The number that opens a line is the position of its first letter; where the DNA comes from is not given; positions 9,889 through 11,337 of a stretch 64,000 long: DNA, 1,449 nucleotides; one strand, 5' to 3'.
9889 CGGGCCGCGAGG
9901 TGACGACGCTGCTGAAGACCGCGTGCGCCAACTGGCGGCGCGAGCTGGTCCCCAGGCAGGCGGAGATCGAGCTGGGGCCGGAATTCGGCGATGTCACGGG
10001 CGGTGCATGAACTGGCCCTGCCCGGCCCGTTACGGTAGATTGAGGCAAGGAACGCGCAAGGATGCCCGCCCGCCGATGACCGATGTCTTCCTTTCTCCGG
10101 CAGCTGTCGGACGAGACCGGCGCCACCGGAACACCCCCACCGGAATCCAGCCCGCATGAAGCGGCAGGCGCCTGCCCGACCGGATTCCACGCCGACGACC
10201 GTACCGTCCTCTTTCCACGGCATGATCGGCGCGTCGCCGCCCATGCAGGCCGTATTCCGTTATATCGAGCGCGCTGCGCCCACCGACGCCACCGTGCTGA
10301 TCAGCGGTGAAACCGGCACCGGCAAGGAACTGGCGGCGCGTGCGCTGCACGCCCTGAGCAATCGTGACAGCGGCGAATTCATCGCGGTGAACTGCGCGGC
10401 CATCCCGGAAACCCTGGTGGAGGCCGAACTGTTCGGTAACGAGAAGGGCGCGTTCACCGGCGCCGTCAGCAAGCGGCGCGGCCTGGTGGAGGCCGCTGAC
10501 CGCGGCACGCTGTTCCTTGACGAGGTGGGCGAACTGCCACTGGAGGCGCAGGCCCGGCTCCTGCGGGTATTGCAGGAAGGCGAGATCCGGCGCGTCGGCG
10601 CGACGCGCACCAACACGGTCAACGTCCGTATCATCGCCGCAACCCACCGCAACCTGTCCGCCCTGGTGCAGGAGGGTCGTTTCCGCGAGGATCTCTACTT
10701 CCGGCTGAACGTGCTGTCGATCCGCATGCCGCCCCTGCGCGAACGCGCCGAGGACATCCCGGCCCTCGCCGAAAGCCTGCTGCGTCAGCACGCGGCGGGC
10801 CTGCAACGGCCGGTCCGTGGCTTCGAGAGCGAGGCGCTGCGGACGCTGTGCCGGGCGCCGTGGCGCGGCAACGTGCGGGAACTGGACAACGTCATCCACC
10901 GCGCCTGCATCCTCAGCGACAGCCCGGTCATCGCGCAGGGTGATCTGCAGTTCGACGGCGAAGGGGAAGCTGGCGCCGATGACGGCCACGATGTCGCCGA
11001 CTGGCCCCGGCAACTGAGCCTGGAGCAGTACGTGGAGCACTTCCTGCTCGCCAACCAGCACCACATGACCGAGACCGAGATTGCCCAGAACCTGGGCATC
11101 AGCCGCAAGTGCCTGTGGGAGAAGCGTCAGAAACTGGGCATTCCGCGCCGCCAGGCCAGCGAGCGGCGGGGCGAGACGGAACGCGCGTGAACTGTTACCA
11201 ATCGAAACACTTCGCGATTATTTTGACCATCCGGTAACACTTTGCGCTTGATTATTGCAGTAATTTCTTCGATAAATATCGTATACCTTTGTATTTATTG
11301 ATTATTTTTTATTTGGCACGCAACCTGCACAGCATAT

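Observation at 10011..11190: The activator at the cbrB position lacks a receiver domain, and no cbrA-like kinase is present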

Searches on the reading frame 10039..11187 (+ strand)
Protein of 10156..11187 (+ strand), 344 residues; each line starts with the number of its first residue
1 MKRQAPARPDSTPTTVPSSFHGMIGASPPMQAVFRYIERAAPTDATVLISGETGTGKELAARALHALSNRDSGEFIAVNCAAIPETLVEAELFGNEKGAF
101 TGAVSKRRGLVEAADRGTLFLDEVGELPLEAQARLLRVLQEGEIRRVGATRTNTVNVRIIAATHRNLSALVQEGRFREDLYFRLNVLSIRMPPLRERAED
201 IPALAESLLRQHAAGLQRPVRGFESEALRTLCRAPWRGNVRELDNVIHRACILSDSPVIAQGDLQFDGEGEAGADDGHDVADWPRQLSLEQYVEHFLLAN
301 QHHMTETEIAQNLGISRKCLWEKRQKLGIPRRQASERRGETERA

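Call 5: search_protein_families(library=ncbifam, proteins=[window:10156-11187:+], max_evalue=0.001)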
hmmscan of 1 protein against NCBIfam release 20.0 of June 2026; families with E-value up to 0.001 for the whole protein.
window:10156-11187:+ (344 aa): 29 families (the best 25 are shown)
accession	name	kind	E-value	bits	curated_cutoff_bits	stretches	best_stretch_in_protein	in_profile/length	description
TIGR01817.1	nifA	equivalog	1.3e-102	344.3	528.85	1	18-268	193-442/534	nif-specific transcriptional activator NifA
TIGR02915.1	PEP_resp_reg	equivalog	2.1e-98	330.1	502.6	1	17-329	135-444/445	PEP-CTERM-box response regulator transcription factor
TIGR01818.1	ntrC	equivalog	4e-98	329.2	558.6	1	13-305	126-419/463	nitrogen regulation protein NR(I)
NF003451.0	PRK05022.1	equivalog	3.4e-96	323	476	1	19-324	188-505/512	nitric oxide reductase transcriptional regulator NorR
NF008469.0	PRK11361.1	equivalog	9.7e-96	321.2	714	1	21-329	143-456/461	acetoacetate metabolism transcriptional regulator AtoC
NF038308.1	RNA_repair_RtcR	equivalog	1e-95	321.6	650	1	20-332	179-502/530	RNA repair transcriptional activator RtcR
NF041552.1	TF_PrdR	equivalog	2.7e-92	310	795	1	18-261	264-507/577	sigma-54 dependent transcriptional regulator PrdR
TIGR02329.1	propionate_PrpR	equivalog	5.5e-91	305.8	499.2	1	19-323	210-523/526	propionate catabolism operon regulatory protein PrpR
NF050807.1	TransRegFlbDCaul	equivalog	4.1e-88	296.2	750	1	20-269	117-367/454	sigma-54-dependent transcriptional regulator FlbD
NF011953.0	PRK15424.1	equivalog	5.3e-86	289.3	703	1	14-325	212-532/538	propionate catabolism operon regulatory protein PrpR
NF011958.0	PRK15429.1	equivalog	9e-86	289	830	1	16-331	374-688/692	formate hydrogenlyase transcriptional activator FlhA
NF041946.1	LuxO_transreg_Vib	equivalog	3.1e-85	286.7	800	1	17-259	129-371/463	quorum-sensing sigma-54 dependent transcriptional regulator LuxO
NF007689.0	PRK10365.1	equivalog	3.6e-85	286.4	760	1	11-323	129-438/441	sigma-54-dependent response regulator transcription factor ZraR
NF011695.0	PRK15115.1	equivalog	8.1e-85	285.2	763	1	20-272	134-386/445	two-component system response regulator GlrR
NF008176.1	PRK10923.1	equivalog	1.8e-82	277.4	620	1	15-268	132-385/469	nitrogen regulation protein NR(I)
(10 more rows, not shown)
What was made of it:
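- On PspF / HrpRS-type regulatory-domain-less bEBPs: NCBIfam pspF models score 257 and 218 bits, against cut-offs of 444 and 529 (call 5).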

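Call 6: search_protein_families(library=pfam, proteins=[window:10156-11187:+, window:10039-11187:+], max_evalue=0.01)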
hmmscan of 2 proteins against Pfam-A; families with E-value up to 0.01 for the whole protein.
window:10156-11187:+ (344 aa): 8 families
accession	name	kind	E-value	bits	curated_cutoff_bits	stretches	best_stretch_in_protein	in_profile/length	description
PF00158.32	Sigma54_activat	-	2.9e-72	242.2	20.2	1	23-189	1-167/168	Sigma-54 interaction domain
PF14532.12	Sigma54_activ_2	-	4.9e-23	82.3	25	1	24-194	1-138/138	Sigma-54 interaction domain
PF25601.1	AAA_lid_14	-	1.1e-21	76.9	27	1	195-267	1-73/87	AAA+ ATPase lid domain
PF07724.20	AAA_2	-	6.3e-07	30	27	1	46-175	5-135/166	AAA domain (Cdc48 subfamily)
PF07728.20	AAA_5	-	1.2e-06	29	22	1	47-166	2-124/139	AAA domain (dynein-related subfamily)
PF01078.27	Mg_chelatase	-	5.5e-06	26.4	20.3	1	37-163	15-156/207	Magnesium chelatase, subunit ChlI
PF00004.35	AAA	-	5e-05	24.2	21.2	1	47-183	1-130/131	ATPase family associated with various cellular activities (AAA)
PF13191.12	AAA_16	-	0.0017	19.3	32.6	1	32-141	11-122/167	AAA ATPase domain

window:10039-11187:+ (383 aa): 8 families
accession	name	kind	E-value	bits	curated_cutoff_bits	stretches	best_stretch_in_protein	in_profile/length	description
PF00158.32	Sigma54_activat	-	3.8e-72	241.9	20.2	1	62-228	1-167/168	Sigma-54 interaction domain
PF14532.12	Sigma54_activ_2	-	6.6e-23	81.9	25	1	63-233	1-138/138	Sigma-54 interaction domain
PF25601.1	AAA_lid_14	-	1.3e-21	76.6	27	1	234-306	1-73/87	AAA+ ATPase lid domain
PF07724.20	AAA_2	-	8.1e-07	29.7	27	1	85-214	5-135/166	AAA domain (Cdc48 subfamily)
PF07728.20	AAA_5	-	1.6e-06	28.6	22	1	86-205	2-124/139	AAA domain (dynein-related subfamily)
PF01078.27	Mg_chelatase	-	7.4e-06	25.9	20.3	1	76-202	15-156/207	Magnesium chelatase, subunit ChlI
PF00004.35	AAA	-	6.4e-05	23.8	21.2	1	86-222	1-130/131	ATPase family associated with various cellular activities (AAA)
PF13191.12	AAA_16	-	0.0016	19.4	32.6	1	71-180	11-122/167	AAA ATPase domain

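Call 8: find_encoding_contigs(protein=window:10156-11187:+, flank=10000, max_places=6)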
Protein window:10156-11187:+ (344 aa): 1 contig read that carries it; 1 place shown.
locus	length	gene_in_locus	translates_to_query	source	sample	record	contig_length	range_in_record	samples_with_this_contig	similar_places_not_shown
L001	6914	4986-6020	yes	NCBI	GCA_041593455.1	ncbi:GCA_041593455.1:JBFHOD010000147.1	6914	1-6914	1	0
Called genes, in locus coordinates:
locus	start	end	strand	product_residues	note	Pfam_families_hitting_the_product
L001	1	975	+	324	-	?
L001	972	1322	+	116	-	PF00355:Rieske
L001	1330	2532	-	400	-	PF00155:Aminotran_1_2, PF01041:DegT_DnrJ_EryC1 (weak)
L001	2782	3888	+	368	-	-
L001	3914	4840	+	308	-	PF00749:tRNA-synt_1c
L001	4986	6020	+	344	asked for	PF00158:Sigma54_activat, PF01078:Mg_chelatase (faint), PF14532:Sigma54_activ_2, PF07724:AAA_2 (weak), PF07728:AAA_5 (weak), PF25601:AAA_lid_14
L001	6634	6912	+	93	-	?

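Call 9: find_homologous_proteins(query=window:10156-11187:+, max_evalue=1e-30)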
Query window:10156-11187:+ (344 aa): 8000 proteins with E <= 1e-30 among 8000 candidates; the best 120 are listed.
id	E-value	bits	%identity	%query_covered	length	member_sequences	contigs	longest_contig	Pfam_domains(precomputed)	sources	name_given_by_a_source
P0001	2.2e-223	758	100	100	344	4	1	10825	PF00158.33,PF07724.21,PF25601.2,PF14532.13,PF07728.21,PF01078.28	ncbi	-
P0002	4.4e-163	560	81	94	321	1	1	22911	PF00158.33,PF25601.2,PF14532.13,PF07728.21,PF01078.28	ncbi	-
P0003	5.7e-161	553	80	94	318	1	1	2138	PF00158.33,PF25601.2,PF00004.36,PF14532.13,PF07728.21,PF01078.28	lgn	-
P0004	4.4e-137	475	70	92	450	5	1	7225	PF00158.33,PF25601.2,PF14532.13,PF07728.21,PF00072.31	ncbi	-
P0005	5.5e-114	399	60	93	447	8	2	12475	PF00158.33,PF25601.2,PF02954.26,PF14532.13,PF07728.21,PF00072.31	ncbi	-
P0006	1.6e-112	394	57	97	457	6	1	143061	PF00158.33,PF07724.21,PF25601.2,PF14532.13,PF07728.21,PF00072.31,PF13191.13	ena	-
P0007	3.7e-112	393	58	92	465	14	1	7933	PF00158.33,PF25601.2,PF14532.13,PF07728.21,PF00072.31,PF13191.13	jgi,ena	-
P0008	6.1e-112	392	56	97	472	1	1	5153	PF00158.33,PF25601.2,PF14532.13,PF07728.21,PF00072.31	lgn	-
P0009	6.9e-112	392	56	97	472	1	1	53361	PF00158.33,PF25601.2,PF14532.13,PF07728.21,PF00072.31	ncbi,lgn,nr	ncbi:MAG: sigma-54 dependent transcriptional regulator [Gammaproteobacteria bacterium]|nr:sigma-54 d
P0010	7.4e-112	392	59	92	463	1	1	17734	PF00158.33,PF25601.2,PF14532.13,PF07728.21,PF00072.31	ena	-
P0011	1.4e-111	391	59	91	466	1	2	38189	PF00158.33,PF25601.2,PF14532.13,PF07728.21,PF00072.31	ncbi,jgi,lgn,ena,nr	ncbi:MAG TPA: sigma-54 dependent transcriptional regulator [Pseudomonas sp.]|nr:sigma-54 dependent t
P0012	1.7e-111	391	56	96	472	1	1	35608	PF00158.33,PF25601.2,PF14532.13,PF07728.21,PF00072.31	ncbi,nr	ncbi:MAG: sigma-54-dependent Fis family transcriptional regulator [Pseudomonadaceae bacterium]|nr:MA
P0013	2.7e-111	390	55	95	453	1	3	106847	PF00158.33,PF07724.21,PF25601.2,PF14532.13,PF07728.21,PF00072.31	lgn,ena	-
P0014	3.8e-111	389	56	98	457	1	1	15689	PF00158.33,PF25601.2,PF14532.13,PF07728.21,PF00072.31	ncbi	-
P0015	4.6e-111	389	59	91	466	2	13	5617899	PF00158.33,PF25601.2,PF14532.13,PF07728.21,PF00072.31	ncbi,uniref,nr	ncbi:sigma54-dependent response regulator, CbrB [Azotobacter vinelandii CA]|uniref:Sigma54-dependent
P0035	1.7e-110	387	57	91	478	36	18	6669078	PF00158.33,PF07724.21,PF25601.2,PF14532.13,PF07728.21,PF00072.31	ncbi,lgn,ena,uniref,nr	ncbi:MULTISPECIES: sigma-54-dependent transcriptional regulator [Pseudomonas]|uniref:sigma-54-depend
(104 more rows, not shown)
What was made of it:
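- The best database hits after the REC-less clade are CbrB proteins of Azotobacter, Pseudomonas, Marinobacter and Kistimonas, at 55-60% identity over more than 90% of the query (call 9).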

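Call 10: find_encoding_contigs(protein=P0002, flank=10000, max_places=3)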
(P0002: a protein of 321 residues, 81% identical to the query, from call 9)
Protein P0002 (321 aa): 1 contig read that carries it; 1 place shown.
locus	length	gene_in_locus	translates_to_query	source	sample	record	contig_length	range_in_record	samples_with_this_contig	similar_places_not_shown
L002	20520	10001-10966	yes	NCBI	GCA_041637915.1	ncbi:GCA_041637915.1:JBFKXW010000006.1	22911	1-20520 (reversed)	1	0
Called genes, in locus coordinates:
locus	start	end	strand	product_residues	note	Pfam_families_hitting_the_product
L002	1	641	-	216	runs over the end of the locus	PF08281:Sigma70_r4_2, PF04545:Sigma70_r4 (weak)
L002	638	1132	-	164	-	PF13430:DUF4112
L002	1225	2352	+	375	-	PF02608:Bmp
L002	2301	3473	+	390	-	PF02608:Bmp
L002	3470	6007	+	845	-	PF13426:PAS_9 (faint), PF03924:CHASE, PF08448:PAS_4 (faint), PF00989:PAS (faint), PF13188:PAS_8 (weak), PF00512:HisKA, PF02518:HATPase_c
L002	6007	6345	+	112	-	PF00355:Rieske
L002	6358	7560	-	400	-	PF00155:Aminotran_1_2, PF00266:Aminotran_5 (weak), PF01041:DegT_DnrJ_EryC1 (weak)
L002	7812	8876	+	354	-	-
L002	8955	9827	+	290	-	PF00749:tRNA-synt_1c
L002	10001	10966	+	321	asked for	PF00158:Sigma54_activat, PF01078:Mg_chelatase (weak), PF14532:Sigma54_activ_2, PF07728:AAA_5 (weak), PF25601:AAA_lid_14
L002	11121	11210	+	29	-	-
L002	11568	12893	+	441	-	PF01743:PolyA_pol, PF12627:PolyA_pol_RNAbd, PF12626:PolyA_pol_arg_C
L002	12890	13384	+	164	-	PF01288:HPPK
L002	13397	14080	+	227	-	PF13671:AAA_33 (faint), PF01712:dNK, PF02223:Thymidylate_kin (faint), PF13238:AAA_18 (weak)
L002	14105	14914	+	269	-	PF02548:Pantoate_transf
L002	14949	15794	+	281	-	PF02569:Pantoate_ligase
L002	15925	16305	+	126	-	PF02261:Asp_decarbox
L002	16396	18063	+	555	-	PF00342:PGI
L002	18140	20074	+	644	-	PF16177:ACAS_N, PF00501:AMP-binding, PF13193:AMP-binding_C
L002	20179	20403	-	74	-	-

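Call 11: find_encoding_contigs(protein=P0004, flank=10000, max_places=3)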
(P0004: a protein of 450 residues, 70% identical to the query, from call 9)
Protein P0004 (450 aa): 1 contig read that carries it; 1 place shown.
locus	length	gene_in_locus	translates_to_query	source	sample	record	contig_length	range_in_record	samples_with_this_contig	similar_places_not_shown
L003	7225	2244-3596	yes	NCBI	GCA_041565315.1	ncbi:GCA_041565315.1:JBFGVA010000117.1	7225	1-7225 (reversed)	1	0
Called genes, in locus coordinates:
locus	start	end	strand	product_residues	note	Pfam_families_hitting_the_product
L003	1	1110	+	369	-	?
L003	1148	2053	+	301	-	PF00749:tRNA-synt_1c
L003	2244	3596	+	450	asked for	PF00072:Response_reg, PF00158:Sigma54_activat, PF14532:Sigma54_activ_2, PF07728:AAA_5 (weak), PF25601:AAA_lid_14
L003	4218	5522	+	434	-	PF01743:PolyA_pol, PF12627:PolyA_pol_RNAbd, PF12626:PolyA_pol_arg_C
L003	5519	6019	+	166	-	PF01288:HPPK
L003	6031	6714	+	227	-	PF01712:dNK, PF02223:Thymidylate_kin (faint), PF13238:AAA_18 (faint)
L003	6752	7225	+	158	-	?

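Call 12: find_encoding_contigs(protein=P0003, flank=10000, max_places=3)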
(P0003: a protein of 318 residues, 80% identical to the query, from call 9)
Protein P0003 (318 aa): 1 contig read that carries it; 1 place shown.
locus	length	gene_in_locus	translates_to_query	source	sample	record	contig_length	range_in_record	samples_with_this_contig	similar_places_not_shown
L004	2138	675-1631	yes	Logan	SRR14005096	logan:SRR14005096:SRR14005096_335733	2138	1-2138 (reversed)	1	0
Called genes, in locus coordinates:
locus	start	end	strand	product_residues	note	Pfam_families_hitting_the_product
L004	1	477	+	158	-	?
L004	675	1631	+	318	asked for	PF00158:Sigma54_activat, PF01078:Mg_chelatase (weak), PF14532:Sigma54_activ_2, PF00004:AAA (weak), PF07728:AAA_5 (weak), PF25601:AAA_lid_14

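Call 13: find_encoding_contigs(protein=P0005, flank=10000, max_places=3)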
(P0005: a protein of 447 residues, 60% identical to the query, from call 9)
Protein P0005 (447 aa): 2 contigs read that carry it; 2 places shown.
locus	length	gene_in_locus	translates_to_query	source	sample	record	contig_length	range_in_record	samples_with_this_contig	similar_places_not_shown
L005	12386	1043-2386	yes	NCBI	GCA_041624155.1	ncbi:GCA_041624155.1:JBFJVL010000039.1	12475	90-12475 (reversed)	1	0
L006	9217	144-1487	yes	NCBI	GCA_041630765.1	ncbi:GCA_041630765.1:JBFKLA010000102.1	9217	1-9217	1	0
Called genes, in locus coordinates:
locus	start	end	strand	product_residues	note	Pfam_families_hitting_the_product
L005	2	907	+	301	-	?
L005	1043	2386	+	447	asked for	PF00072:Response_reg, PF02954:HTH_8 (faint), PF00158:Sigma54_activat, PF14532:Sigma54_activ_2, PF07728:AAA_5 (weak), PF25601:AAA_lid_14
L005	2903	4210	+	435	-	PF01743:PolyA_pol, PF12627:PolyA_pol_RNAbd, PF12626:PolyA_pol_arg_C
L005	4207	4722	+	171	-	PF01288:HPPK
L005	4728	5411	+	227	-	PF13191:AAA_16 (weak), PF13401:AAA_22 (faint), PF13671:AAA_33, PF01712:dNK, PF02223:Thymidylate_kin (faint), PF13238:AAA_18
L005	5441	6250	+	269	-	PF02548:Pantoate_transf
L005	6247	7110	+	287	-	PF02569:Pantoate_ligase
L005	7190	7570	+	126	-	PF02261:Asp_decarbox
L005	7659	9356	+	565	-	PF00342:PGI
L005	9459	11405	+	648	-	PF16177:ACAS_N, PF00501:AMP-binding, PF13193:AMP-binding_C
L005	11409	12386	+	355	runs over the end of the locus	?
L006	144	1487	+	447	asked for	PF00072:Response_reg, PF02954:HTH_8 (faint), PF00158:Sigma54_activat, PF14532:Sigma54_activ_2, PF07728:AAA_5 (weak), PF25601:AAA_lid_14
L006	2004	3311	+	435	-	PF01743:PolyA_pol, PF12627:PolyA_pol_RNAbd, PF12626:PolyA_pol_arg_C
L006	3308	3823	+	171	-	PF01288:HPPK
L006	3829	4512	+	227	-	PF13191:AAA_16 (weak), PF13401:AAA_22 (faint), PF13671:AAA_33, PF01712:dNK, PF02223:Thymidylate_kin (faint), PF13238:AAA_18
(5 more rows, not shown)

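Call 26: find_related_loci(query=window:10156-11187:+, collection=genome_contigs, flank=10000)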
Query window:10156-11187:+ (344 aa) in genome_contigs; peptide patterns used: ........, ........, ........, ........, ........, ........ (x = any residue, [..] = any of these).
600 stretches matched a pattern (row limit reached: there are more); 595 encode a relative of the query (tblastn E <= 1e-3); the best 80 are kept; 80 distinct loci.
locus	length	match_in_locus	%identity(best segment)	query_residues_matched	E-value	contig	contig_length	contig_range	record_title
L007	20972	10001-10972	47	19-332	4e-91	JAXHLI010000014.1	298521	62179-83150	MAG: Desulfurivibrio sp. isolate Salar_de_Ascotan_soil_MAG_ASO12 contig_9101_polypolish, whole genome shotgun sequence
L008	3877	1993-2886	50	21-315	6e-88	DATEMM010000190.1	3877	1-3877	MAG TPA_asm: Pyrinomonadaceae bacterium isolate SMAG_U8942 k141_261395, whole genome shotgun sequence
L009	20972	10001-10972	47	18-332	7e-88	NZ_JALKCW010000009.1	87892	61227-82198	Hydrosulfovibrio ferrireducens strain CB1MN k141_26, whole genome shotgun sequence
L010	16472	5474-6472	47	17-342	2e-85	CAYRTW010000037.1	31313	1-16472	MAG TPA_asm: uncultured Rickettsiales bacterium isolate SRP173033_co1_25 genome assembly, contig: NODE_2124_length_31313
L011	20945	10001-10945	49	21-329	3e-85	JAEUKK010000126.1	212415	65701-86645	MAG: Deltaproteobacteria bacterium isolate new MAG-93 k141_2226481, whole genome shotgun sequence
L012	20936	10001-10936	49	19-333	4e-85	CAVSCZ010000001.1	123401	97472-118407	MAG: uncultured Nitrospiraceae bacterium isolate MFD02809.bin.1.70 genome assembly, contig: contig_103924, whole genome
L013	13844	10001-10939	50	23-336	4e-85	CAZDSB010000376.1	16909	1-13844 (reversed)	MAG TPA_asm: uncultured Myxococcaceae bacterium isolate binchicken_co279_200 genome assembly, contig: k141_2560275, whol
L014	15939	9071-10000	47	20-329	2e-84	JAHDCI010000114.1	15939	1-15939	MAG: Myxococcota bacterium isolate MAG-130 RZ_10477, whole genome shotgun sequence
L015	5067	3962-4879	46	15-329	2e-83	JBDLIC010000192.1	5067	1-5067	MAG: Nitrospirota bacterium isolate MAG011 MAG011_192, whole genome shotgun sequence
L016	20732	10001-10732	55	21-264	3e-83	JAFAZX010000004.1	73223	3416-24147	MAG: Acidobacteriota bacterium isolate CP_BM_RX_R9_16 BM_RX_R9_k147_2116770, whole genome shotgun sequence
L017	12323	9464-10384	49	19-329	4e-83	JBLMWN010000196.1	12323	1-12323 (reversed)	MAG: Betaproteobacteria bacterium isolate MAG281 PRJNA957066_bin7_renamed_224, whole genome shotgun sequence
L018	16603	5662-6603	46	20-329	4e-83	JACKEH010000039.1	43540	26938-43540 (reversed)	MAG: Sandaracinus sp. isolate HK-STAS-MYXO-28 HK-STAS-MYXO-28_39, whole genome shotgun sequence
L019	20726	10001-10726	59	23-264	3e-83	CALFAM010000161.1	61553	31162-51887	MAG: uncultured bacterium isolate R1_Bin_Bin_46_1 genome assembly, contig: c_000003077448, whole genome shotgun sequence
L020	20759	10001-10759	56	15-264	7e-83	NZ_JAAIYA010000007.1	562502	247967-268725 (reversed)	Pyxidicoccus caerfyrddinensis strain CA032A NODE_7_length_562502_cov_20.0284, whole genome shotgun sequence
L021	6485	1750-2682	48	19-332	1e-82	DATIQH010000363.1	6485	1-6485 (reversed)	MAG TPA_asm: Nitrospiraceae bacterium isolate SMAG_U15872 k141_17815, whole genome shotgun sequence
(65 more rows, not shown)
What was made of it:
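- Tried and rejected: The genome_contigs scan with the protein (call 26) picked generic AAA+ peptides.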

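Call 28: find_encoding_contigs(protein=P0126, flank=10000, max_places=2)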
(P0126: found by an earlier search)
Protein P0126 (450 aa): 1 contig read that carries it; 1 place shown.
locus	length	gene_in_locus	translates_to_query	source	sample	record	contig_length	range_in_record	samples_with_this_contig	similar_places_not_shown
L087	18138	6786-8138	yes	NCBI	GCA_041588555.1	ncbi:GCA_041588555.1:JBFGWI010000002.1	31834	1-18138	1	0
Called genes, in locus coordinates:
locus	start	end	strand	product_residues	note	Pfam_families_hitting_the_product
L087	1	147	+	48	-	?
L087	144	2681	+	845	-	PF03924:CHASE, PF13426:PAS_9 (faint), PF08448:PAS_4 (faint), PF00989:PAS (faint), PF13188:PAS_8 (faint), PF00512:HisKA, PF02518:HATPase_c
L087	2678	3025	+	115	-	PF00355:Rieske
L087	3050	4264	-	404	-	PF00155:Aminotran_1_2, PF00266:Aminotran_5 (weak), PF01041:DegT_DnrJ_EryC1, PF01053:Cys_Met_Meta_PP (weak)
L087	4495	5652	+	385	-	-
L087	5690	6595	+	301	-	PF00749:tRNA-synt_1c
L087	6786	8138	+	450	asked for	PF00072:Response_reg, PF00158:Sigma54_activat, PF14532:Sigma54_activ_2, PF07728:AAA_5 (weak), PF25601:AAA_lid_14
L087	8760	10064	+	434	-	PF01743:PolyA_pol, PF12627:PolyA_pol_RNAbd, PF12626:PolyA_pol_arg_C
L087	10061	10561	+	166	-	PF01288:HPPK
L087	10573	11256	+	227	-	PF01712:dNK, PF02223:Thymidylate_kin (faint), PF13238:AAA_18 (faint)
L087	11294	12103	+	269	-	PF02548:Pantoate_transf, PF01177:Asp_Glu_race (faint)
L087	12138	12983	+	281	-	PF02569:Pantoate_ligase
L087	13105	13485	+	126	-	PF02261:Asp_decarbox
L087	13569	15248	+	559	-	-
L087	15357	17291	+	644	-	PF16177:ACAS_N, PF00501:AMP-binding, PF13193:AMP-binding_C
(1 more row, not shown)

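Call 29: find_encoding_contigs(protein=P0134, flank=10000, max_places=2)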
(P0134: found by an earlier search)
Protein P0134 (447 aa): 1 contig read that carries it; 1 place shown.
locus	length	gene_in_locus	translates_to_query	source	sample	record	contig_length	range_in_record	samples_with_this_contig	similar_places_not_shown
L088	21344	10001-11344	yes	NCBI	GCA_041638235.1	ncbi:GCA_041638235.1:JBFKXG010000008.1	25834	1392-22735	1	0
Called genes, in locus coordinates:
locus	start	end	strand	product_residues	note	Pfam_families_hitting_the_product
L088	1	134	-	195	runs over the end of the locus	PF08281:Sigma70_r4_2, PF04545:Sigma70_r4, PF22233:PhyR_sigma-like (weak)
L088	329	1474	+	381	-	PF02608:Bmp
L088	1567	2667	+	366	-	PF02608:Bmp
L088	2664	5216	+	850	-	PF03924:CHASE, PF08448:PAS_4 (faint), PF00989:PAS, PF13188:PAS_8, PF13426:PAS_9 (weak), PF00512:HisKA, PF02518:HATPase_c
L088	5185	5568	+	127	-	PF00355:Rieske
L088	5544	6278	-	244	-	PF17746:SfsA_N, PF03749:SfsA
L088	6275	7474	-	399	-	PF00155:Aminotran_1_2, PF01053:Cys_Met_Meta_PP (weak)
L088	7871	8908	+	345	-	-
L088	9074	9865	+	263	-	PF00749:tRNA-synt_1c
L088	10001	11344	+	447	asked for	PF00072:Response_reg, PF02954:HTH_8 (faint), PF00158:Sigma54_activat, PF14532:Sigma54_activ_2, PF07728:AAA_5 (weak), PF25601:AAA_lid_14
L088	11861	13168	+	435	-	PF01743:PolyA_pol, PF12627:PolyA_pol_RNAbd, PF12626:PolyA_pol_arg_C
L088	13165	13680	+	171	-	PF01288:HPPK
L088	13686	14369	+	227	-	PF13191:AAA_16 (weak), PF13401:AAA_22 (faint), PF13671:AAA_33, PF01712:dNK, PF02223:Thymidylate_kin (faint), PF13238:AAA_18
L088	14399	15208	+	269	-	PF02548:Pantoate_transf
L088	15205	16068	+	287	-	PF02569:Pantoate_ligase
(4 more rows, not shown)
